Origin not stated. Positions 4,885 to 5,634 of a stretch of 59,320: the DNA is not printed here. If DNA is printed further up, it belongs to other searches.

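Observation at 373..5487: Operon linking a G1P-dehydrogenase-like enzyme with GDPD, HAD phosphatase, GlpT-like antiporter and RpiB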

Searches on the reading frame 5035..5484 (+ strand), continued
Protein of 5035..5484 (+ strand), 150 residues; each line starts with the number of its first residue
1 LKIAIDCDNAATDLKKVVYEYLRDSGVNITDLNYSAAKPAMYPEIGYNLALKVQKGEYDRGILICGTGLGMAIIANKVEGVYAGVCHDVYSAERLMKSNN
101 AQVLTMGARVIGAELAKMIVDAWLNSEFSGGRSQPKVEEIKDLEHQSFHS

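Call 89: search_protein_families(library=ncbifam, proteins=[P0367, P0298], max_evalue=1e-20)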
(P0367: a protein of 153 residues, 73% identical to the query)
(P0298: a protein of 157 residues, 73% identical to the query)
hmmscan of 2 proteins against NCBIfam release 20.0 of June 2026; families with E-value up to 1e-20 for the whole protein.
P0367 (153 aa): 8 families
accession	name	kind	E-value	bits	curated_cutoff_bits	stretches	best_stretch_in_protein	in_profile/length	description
NF004051.0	PRK05571.1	subfamily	1.6e-49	167.5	135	1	1-147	2-148/149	ribose-5-phosphate isomerase B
NF051858.1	EryPhIsonDerIRhiz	equivalog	6.1e-45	153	240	1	1-146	1-148/150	D-erythrulose-4-phosphate isomerase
TIGR00689.1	rpiB_lacA_lacB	subfamily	4.3e-39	133.7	88.3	1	3-146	1-144/145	RpiB/LacA/LacB family sugar-phosphate isomerase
TIGR01120.1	rpiB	equivalog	1.9e-36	125.2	138.65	1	2-144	1-142/143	ribose 5-phosphate isomerase B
TIGR02133.1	RPI_actino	equivalog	3.1e-34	118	168.2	1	1-145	1-146/148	ribose-5-phosphate isomerase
NF006381.0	PRK08622.1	equivalog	3.1e-28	98.7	234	1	1-147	1-147/171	galactose-6-phosphate isomerase subunit LacB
NF006380.0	PRK08621.1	equivalog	1.1e-21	77.8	164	1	1-138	1-135/142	galactose-6-phosphate isomerase subunit LacA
TIGR01119.1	lacB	equivalog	6.4e-21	74.8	312.55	1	1-137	1-136/171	galactose-6-phosphate isomerase subunit LacB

P0298 (157 aa): 8 families
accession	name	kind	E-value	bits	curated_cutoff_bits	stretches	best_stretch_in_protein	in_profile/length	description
NF004051.0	PRK05571.1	subfamily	1.3e-49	167.8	135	1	7-149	3-146/149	ribose-5-phosphate isomerase B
NF051858.1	EryPhIsonDerIRhiz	equivalog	1e-44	152.2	240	1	7-149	2-147/150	D-erythrulose-4-phosphate isomerase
TIGR01120.1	rpiB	equivalog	9.9e-42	142.3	138.65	1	7-148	1-142/143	ribose 5-phosphate isomerase B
TIGR00689.1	rpiB_lacA_lacB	subfamily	1.1e-41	142.2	88.3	1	8-149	1-143/145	RpiB/LacA/LacB family sugar-phosphate isomerase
TIGR02133.1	RPI_actino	equivalog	3.4e-36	124.3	168.2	1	7-149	2-146/148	ribose-5-phosphate isomerase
NF006381.0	PRK08622.1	equivalog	1.4e-28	99.8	234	1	7-151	2-147/171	galactose-6-phosphate isomerase subunit LacB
NF006380.0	PRK08621.1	equivalog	5e-23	82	164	1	8-143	3-136/142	galactose-6-phosphate isomerase subunit LacA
TIGR01119.1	lacB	equivalog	1.3e-21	77.1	312.55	1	7-149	2-145/171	galactose-6-phosphate isomerase subunit LacB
